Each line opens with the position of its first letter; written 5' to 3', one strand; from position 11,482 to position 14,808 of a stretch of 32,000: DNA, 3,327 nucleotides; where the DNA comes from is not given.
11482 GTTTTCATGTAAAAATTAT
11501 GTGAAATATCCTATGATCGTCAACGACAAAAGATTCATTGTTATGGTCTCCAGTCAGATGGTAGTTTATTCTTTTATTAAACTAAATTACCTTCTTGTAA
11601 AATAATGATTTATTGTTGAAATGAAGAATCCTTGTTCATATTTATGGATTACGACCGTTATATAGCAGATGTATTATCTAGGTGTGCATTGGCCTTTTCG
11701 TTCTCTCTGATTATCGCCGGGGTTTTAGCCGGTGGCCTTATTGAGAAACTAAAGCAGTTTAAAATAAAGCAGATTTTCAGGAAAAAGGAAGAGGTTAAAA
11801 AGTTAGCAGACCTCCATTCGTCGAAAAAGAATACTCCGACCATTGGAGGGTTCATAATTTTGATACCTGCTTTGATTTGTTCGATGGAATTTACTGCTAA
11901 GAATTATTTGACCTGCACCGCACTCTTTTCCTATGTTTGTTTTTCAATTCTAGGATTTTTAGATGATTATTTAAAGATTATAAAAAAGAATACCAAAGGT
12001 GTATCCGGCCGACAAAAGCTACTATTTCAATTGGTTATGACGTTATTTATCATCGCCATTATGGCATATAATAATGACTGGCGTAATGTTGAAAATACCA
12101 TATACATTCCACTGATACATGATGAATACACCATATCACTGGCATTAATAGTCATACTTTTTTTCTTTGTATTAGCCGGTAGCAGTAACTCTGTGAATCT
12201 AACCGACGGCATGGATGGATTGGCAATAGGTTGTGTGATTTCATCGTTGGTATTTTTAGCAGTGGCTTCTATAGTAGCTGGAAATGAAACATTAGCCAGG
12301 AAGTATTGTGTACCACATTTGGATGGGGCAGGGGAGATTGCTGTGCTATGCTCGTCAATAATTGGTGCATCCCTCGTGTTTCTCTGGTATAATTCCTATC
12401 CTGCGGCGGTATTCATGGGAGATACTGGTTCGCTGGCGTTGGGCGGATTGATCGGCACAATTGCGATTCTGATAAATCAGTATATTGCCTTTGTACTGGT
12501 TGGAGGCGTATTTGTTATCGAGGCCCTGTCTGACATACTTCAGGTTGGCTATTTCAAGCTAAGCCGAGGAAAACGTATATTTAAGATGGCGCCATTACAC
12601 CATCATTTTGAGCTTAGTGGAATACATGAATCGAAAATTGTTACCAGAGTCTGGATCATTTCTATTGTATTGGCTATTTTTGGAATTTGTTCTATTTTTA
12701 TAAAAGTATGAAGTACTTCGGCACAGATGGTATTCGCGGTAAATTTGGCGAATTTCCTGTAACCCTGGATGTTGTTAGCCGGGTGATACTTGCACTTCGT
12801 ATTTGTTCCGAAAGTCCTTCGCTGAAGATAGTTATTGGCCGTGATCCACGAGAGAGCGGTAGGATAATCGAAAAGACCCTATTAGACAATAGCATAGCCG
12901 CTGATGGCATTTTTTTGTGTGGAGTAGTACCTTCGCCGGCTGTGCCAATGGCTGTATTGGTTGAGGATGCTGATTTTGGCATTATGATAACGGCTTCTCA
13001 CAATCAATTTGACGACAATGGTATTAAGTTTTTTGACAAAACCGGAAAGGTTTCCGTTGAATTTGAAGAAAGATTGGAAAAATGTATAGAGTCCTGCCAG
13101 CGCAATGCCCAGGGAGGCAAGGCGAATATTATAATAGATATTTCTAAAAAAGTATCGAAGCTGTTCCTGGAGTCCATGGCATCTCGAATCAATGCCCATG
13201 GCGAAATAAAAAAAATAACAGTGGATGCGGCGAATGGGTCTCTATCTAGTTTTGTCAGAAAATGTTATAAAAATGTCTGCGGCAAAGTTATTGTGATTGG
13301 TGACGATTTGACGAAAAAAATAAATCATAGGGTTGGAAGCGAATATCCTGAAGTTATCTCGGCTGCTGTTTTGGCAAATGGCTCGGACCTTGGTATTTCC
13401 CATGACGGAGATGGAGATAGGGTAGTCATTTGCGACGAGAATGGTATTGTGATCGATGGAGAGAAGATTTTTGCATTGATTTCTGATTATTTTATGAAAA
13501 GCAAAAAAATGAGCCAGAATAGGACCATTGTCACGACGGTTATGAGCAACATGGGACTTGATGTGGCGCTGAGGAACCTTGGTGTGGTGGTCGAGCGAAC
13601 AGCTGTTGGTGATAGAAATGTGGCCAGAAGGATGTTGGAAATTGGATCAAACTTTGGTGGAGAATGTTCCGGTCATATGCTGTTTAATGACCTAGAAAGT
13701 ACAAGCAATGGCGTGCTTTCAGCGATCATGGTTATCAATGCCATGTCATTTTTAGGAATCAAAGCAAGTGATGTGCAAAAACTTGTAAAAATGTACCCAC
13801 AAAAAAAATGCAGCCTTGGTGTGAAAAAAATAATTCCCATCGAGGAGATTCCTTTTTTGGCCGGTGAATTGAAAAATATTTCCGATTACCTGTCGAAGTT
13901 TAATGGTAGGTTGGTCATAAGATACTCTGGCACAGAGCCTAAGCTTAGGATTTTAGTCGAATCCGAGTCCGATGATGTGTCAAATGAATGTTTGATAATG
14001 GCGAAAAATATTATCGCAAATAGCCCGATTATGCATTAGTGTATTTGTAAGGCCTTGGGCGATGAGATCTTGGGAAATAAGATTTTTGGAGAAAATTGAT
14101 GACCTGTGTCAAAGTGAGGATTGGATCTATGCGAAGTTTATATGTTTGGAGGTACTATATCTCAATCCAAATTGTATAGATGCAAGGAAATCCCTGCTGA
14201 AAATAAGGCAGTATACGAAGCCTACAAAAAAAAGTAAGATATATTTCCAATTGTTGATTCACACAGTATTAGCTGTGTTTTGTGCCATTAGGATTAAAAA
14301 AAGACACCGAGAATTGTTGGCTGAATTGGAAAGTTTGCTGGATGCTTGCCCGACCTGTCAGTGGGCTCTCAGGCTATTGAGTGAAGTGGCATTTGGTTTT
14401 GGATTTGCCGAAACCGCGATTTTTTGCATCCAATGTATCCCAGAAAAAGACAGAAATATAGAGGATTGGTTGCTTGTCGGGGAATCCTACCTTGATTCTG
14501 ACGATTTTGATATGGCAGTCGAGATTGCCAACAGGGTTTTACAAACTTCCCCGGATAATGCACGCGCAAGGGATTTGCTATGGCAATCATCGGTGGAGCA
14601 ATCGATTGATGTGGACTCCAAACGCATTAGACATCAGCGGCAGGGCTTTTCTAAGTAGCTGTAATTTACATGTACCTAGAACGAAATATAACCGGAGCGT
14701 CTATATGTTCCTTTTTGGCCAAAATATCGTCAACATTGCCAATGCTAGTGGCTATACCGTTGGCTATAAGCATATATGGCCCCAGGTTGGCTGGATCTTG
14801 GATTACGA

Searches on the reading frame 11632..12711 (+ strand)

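Call 16: search_protein_families(library=pfam, proteins=[window:11632-12711:+], max_evalue=0.00001)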
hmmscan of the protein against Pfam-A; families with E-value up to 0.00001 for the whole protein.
window:11632-12711:+ (359 aa): 1 family
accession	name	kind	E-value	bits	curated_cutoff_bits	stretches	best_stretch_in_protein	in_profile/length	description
PF00953.26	Glycos_transf_4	-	6.9e-32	111.1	27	1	97-281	4-159/160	Glycosyl transferase family 4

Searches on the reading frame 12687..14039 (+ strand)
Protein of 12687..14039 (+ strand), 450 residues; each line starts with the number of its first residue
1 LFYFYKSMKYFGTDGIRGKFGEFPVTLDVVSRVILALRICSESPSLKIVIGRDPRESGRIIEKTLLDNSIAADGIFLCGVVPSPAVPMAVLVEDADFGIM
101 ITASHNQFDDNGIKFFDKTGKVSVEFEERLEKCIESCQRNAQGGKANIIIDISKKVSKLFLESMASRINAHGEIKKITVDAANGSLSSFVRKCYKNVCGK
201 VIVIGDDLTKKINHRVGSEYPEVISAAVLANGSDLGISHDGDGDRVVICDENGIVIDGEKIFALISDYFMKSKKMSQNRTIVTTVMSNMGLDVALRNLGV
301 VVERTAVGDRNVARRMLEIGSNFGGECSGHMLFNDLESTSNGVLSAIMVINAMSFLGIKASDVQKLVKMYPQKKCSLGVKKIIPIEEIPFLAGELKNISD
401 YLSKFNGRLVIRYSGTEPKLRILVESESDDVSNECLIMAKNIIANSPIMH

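Call 16: search_protein_families(library=pfam, proteins=[window:12687-14039:+], max_evalue=0.00001)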
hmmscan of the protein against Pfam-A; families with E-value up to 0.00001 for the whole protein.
window:12687-14039:+ (450 aa): 4 families
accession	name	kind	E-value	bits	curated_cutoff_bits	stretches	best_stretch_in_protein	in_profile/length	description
PF02878.22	PGM_PMM_I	-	1.6e-27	96.3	22.5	1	9-136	2-133/138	Phosphoglucomutase/phosphomannomutase, alpha/beta/alpha domain I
PF02880.22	PGM_PMM_III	-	3.3e-26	92.1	20.7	1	257-367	1-112/115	Phosphoglucomutase/phosphomannomutase, alpha/beta/alpha domain III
PF02879.22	PGM_PMM_II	-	5.6e-08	33.7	29.3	1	161-253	4-103/103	Phosphoglucomutase/phosphomannomutase, alpha/beta/alpha domain II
PF00408.26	PGM_PMM_IV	-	9.5e-08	32.4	23.1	1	406-431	32-57/68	Phosphoglucomutase/phosphomannomutase, C-terminal domain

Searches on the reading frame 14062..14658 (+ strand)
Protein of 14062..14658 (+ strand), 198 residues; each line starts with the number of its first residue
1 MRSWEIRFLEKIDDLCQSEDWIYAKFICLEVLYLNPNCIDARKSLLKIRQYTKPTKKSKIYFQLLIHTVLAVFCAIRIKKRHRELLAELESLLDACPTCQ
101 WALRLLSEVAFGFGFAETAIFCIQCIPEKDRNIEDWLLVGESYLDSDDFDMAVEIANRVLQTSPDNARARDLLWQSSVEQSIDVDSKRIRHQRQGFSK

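Call 17: search_protein_families(library=pfam, proteins=[window:14062-14658:+], max_evalue=0.00001)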
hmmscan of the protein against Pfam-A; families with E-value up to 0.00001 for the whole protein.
window:14062-14658:+ (198 aa): 1 family
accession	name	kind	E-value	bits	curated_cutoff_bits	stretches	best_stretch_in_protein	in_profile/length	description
PF13428.12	TPR_14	-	9.1e-07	29.4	23.5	0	135-173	3-41/44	Tetratricopeptide repeat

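Call 80: search_protein_families(library=ncbifam, proteins=[window:14062-14658:+], max_evalue=0.01)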
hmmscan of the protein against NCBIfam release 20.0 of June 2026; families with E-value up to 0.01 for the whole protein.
window:14062-14658:+ (198 aa): 1 family
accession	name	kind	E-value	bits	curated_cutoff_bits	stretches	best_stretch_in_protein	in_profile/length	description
TIGR02917.1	PEP_TPR_lipo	equivalog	0.0048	14.8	312.2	1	88-174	521-608/899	XrtA/PEP-CTERM system TPR-repeat protein PrsT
